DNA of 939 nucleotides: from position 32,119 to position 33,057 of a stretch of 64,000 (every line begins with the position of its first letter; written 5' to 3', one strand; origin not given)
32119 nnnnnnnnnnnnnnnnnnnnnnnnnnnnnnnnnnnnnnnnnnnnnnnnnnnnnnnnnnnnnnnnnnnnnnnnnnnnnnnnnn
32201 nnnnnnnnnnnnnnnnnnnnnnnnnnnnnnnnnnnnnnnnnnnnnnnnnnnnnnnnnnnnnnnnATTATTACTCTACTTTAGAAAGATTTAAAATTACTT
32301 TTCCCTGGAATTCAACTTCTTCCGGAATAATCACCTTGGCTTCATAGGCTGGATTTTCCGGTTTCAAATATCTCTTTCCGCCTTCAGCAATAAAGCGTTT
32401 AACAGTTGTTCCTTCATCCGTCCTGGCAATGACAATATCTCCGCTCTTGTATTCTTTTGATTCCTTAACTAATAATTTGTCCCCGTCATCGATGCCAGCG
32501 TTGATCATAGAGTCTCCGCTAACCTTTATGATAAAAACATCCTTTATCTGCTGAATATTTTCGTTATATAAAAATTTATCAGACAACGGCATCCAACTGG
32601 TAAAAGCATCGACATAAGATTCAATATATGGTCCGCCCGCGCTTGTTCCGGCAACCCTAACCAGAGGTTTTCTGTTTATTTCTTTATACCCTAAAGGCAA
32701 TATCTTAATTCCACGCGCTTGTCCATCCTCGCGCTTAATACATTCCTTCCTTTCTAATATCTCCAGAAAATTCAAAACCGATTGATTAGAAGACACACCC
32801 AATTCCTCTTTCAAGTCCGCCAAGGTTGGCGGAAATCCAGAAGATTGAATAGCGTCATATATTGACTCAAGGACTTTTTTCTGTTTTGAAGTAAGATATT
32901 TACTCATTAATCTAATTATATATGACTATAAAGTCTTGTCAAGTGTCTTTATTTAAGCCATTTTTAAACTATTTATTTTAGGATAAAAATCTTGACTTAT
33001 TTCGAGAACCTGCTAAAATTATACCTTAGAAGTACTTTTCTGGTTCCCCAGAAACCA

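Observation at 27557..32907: lexA-linked BcgI-like RM module split by a NYN nuclease and two small membrane proteins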

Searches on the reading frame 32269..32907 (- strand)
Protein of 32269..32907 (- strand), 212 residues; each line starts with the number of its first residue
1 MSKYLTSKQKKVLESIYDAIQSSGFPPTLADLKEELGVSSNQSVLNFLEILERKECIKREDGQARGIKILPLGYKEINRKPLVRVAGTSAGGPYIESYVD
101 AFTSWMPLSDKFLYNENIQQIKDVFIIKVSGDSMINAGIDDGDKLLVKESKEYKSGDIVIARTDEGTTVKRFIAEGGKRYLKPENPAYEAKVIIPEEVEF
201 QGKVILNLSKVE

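Call 3: search_protein_families(library=pfam, proteins=[window:32269-32907:-], max_evalue=0.01)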
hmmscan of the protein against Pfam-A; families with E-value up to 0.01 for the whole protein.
window:32269-32907:- (212 aa): 2 families
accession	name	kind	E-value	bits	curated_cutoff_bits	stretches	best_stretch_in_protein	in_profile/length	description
PF00717.28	Peptidase_S24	-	3.2e-25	88.5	23.3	1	106-205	22-116/116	Peptidase S24-like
PF01726.22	LexA_DNA_bind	-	2.4e-15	56.5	23.7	1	3-66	2-65/65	LexA DNA binding domain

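Call 4: search_protein_families(library=padloc, proteins=[window:32269-32907:-], max_evalue=0.01)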
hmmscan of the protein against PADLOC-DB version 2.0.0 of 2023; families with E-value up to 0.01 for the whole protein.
window:32269-32907:- (212 aa): 0 families

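Call 6: search_protein_families(library=ncbifam, proteins=[window:32269-32907:-], max_evalue=0.01)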
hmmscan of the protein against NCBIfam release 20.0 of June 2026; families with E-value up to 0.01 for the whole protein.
window:32269-32907:- (212 aa): 3 families
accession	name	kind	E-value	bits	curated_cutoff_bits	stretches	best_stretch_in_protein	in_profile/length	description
TIGR00498.1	lexA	equivalog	6.5e-41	140.2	110.95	1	3-205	2-196/203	transcriptional repressor LexA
NF007621.2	PRK10276.1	subfamily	3.5e-19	68.9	110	1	116-195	21-100/115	translesion error-prone DNA polymerase V autoproteolytic subunit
NF051876.1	transXXX_HumD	equivalog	0.0095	15.9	120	0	119-182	23-84/129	HumD family translesion DNA polymerase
